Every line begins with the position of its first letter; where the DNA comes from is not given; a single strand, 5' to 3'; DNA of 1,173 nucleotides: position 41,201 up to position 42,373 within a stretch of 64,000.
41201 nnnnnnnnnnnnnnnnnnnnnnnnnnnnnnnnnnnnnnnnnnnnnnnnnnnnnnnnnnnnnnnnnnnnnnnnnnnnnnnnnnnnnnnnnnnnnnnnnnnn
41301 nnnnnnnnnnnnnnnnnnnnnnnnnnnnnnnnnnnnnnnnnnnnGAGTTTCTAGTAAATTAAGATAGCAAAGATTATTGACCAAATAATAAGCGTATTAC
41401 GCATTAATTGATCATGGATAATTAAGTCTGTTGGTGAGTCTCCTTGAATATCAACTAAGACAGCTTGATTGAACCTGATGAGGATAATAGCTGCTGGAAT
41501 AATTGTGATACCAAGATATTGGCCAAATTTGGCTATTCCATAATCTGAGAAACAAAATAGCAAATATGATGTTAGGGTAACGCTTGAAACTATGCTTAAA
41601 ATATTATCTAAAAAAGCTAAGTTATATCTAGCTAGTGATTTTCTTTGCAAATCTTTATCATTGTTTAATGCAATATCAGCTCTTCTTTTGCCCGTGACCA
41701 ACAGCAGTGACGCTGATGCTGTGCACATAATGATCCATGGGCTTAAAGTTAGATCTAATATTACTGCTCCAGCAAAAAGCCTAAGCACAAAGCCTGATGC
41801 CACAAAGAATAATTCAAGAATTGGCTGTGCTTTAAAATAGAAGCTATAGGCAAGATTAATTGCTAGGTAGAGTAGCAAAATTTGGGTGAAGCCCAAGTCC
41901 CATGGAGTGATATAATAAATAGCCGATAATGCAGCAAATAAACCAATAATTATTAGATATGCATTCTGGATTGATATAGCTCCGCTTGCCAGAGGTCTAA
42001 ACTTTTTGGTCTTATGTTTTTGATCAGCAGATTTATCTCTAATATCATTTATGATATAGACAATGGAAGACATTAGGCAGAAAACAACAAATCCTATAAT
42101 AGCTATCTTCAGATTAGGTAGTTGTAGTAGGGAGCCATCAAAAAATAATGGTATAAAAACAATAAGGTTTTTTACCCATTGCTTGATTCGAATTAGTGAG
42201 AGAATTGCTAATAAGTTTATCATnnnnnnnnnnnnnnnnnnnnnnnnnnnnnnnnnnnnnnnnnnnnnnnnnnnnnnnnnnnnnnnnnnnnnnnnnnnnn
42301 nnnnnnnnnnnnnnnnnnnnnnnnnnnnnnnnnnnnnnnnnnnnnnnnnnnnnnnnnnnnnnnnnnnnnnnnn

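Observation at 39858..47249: Eight-gene operon encoding what looks like a complete lipid-linked pentofuranose (decaprenyl-phospho-arabinose-like) pathway built from non-mycobacterial parts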

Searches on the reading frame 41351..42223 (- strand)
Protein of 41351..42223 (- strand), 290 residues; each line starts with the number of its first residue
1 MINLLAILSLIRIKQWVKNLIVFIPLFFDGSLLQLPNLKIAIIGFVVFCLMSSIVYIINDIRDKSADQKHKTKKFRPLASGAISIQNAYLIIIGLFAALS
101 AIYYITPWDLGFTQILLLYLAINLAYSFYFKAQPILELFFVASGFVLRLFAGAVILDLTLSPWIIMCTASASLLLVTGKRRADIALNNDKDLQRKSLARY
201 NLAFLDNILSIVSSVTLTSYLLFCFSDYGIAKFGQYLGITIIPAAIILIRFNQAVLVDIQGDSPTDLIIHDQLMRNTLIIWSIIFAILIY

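Call 3: search_protein_families(library=pfam, proteins=[window:41351-42223:-], max_evalue=0.01)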
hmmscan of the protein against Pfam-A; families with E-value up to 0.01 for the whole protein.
window:41351-42223:- (290 aa): 1 family
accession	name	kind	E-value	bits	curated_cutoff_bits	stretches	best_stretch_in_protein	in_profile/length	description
PF01040.23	UbiA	-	2e-17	63.8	34.2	1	35-249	16-226/250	UbiA prenyltransferase family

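Call 4: search_protein_families(library=ncbifam, proteins=[window:41351-42223:-], max_evalue=0.01)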
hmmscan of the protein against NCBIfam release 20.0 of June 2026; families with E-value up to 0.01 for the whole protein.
window:41351-42223:- (290 aa): 12 families
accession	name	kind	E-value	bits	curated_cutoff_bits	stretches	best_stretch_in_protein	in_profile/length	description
NF008978.0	PRK12324.1-4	equivalog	3e-62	210.4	207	1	6-290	34-320/322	decaprenyl-phosphate phosphoribosyltransferase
NF008977.0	PRK12324.1-2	equivalog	2.3e-60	204.5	234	1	4-285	2-285/297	decaprenyl-phosphate phosphoribosyltransferase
NF008976.0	PRK12324.1-1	equivalog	2.2e-47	161.9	474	1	7-283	21-297/306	decaprenyl-phosphate phosphoribosyltransferase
NF006088.0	PRK08238.1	equivalog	1.2e-42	146.1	351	1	6-223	194-409/482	UbiA family prenyltransferase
NF009523.0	PRK12884.1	equivalog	4.6e-09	35.9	269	1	3-250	3-241/279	prenyltransferase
NF009514.0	PRK12873.1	equivalog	1.8e-07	30.9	246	1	4-97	10-105/297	4-hydroxybenzoate polyprenyltransferase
TIGR01474.1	ubiA_proteo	equivalog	1.6e-06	27.8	275.45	1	5-288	2-278/282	4-hydroxybenzoate octaprenyltransferase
TIGR01475.1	ubiA_other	subfamily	1e-05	25.1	180.8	1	5-233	3-228/282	UbiA-like polyprenyltransferase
TIGR01473.1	cyoE_ctaB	equivalog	0.00018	21.4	210.3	1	8-116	4-113/281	heme o synthase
NF009609.0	PRK13106.1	equivalog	0.00028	20.4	349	1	4-155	15-162/301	prenyltransferase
NF005742.0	PRK07566.1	equivalog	0.00062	19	313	1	49-135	76-154/315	chlorophyll synthase ChlG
NF004751.0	PRK06080.1-3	equivalog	0.0082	15.7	264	0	41-127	176-261/296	1,4-dihydroxy-2-naphthoate polyprenyltransferase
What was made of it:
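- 41351..42223 (-): Polyprenyl-phosphate 5-phosphoribosyltransferase (PPPRS, Rv3806c type), short form without the HAD phosphatase domain. NCBIfam NF008978 210.4 bits, above the cut-off of 207 (call 4).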

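Call 49: search_solved_structures(query=window:41351-42223:-, max_evalue=0.001, show_alignments=1)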
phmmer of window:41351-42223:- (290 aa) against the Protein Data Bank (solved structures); distinct sequences matched with E-value up to 0.001: 4.
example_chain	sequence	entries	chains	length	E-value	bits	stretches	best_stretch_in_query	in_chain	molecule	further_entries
8j8j_D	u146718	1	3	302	1.1e-40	143.4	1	6-282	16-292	Decaprenyl-phosphate phosphoribosyltransferase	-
8j8k_A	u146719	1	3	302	1.8e-31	113.2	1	6-282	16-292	Decaprenyl-phosphate phosphoribosyltransferase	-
4tq3_A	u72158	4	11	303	0.00017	24.7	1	8-155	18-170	Prenyltransferase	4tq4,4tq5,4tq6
4od4_A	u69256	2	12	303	0.00042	23.4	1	18-154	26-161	4-hydroxybenzoate octaprenyltransferase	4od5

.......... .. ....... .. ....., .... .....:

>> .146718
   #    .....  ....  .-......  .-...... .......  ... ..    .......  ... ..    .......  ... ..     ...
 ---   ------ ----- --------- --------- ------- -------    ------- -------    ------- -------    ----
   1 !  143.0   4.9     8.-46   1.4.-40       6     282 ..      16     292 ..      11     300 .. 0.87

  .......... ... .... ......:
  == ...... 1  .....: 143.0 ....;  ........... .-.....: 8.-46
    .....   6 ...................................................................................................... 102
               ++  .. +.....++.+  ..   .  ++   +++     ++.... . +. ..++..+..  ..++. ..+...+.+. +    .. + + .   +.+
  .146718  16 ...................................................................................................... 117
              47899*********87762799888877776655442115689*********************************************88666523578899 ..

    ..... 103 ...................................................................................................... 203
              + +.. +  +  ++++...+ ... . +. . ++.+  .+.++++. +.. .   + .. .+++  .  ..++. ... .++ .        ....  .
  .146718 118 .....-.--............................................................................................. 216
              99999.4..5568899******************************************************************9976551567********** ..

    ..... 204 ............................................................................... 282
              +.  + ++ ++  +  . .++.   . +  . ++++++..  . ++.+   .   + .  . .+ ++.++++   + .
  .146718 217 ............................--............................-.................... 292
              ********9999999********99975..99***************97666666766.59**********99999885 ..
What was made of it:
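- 41351..42223 (-): 8j8j E=1.1e-40 over residues 6-282, with NDxRDxxxD, KxFRPxA and GKRxA aligned (call 49).
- PPPRS identity: calls 4 and 49.
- Tried and rejected: UbiA as an aromatic prenyltransferase (call 49).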

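Call 64: search_dna_similar(query=window:41351-42223:-, collection=phages, mode=protein, max_evalue=1e-8, max_rows=15)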
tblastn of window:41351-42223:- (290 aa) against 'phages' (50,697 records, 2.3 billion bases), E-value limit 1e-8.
Records with a match: 1; places in all: 1; records where one place covers at least 80% of the query: 1.
Best place of each record, by identity: <60% 1.
By first word of the organism name: Bacteriophage 1.
By host as written in the record: - 1.
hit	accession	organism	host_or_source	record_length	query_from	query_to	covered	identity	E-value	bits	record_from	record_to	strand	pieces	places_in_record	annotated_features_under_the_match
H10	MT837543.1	Bacteriophage sp.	human fecal samples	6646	6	275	93%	33.0%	2e-37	146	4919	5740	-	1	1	record has no annotation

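Call 87: find_related_loci(query=A5, collection=metagenome_contigs, flank=8000)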
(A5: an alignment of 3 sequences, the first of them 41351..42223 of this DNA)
Query A5 (290 aa) in metagenome_contigs; peptide patterns used: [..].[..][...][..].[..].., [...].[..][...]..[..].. (x = any residue, [..] = any of these).
600 stretches matched a pattern (row limit reached: there are more); 562 encode a relative of the query (tblastn E <= 1e-3); the best 80 are kept; 80 distinct loci.
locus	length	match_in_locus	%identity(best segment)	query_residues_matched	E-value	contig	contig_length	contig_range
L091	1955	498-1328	39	15-290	4e-60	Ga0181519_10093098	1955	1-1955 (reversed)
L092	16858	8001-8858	36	6-290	3e-55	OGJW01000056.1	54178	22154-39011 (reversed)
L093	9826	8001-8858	36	6-290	8e-55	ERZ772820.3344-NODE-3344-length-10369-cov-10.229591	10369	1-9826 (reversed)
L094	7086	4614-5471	36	6-290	2e-54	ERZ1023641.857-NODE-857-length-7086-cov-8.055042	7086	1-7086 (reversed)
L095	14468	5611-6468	36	6-290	4e-54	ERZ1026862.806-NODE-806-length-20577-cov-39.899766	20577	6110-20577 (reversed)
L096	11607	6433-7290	36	6-290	4e-54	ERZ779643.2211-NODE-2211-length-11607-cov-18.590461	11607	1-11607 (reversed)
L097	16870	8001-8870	36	1-290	4e-54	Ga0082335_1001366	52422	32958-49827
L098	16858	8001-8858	37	6-290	5e-54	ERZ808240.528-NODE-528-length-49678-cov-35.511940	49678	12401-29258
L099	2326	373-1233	38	7-290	3e-54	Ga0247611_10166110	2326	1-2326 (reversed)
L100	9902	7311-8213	38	2-290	1e-53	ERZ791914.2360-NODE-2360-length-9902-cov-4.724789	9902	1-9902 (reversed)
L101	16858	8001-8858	37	6-290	3e-53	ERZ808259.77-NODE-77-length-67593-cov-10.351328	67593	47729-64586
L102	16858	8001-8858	36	6-290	1e-53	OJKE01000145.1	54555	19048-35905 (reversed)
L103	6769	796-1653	35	6-290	5e-53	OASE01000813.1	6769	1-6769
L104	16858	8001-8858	36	8-290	4e-53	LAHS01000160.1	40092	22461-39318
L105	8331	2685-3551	37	3-290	7e-53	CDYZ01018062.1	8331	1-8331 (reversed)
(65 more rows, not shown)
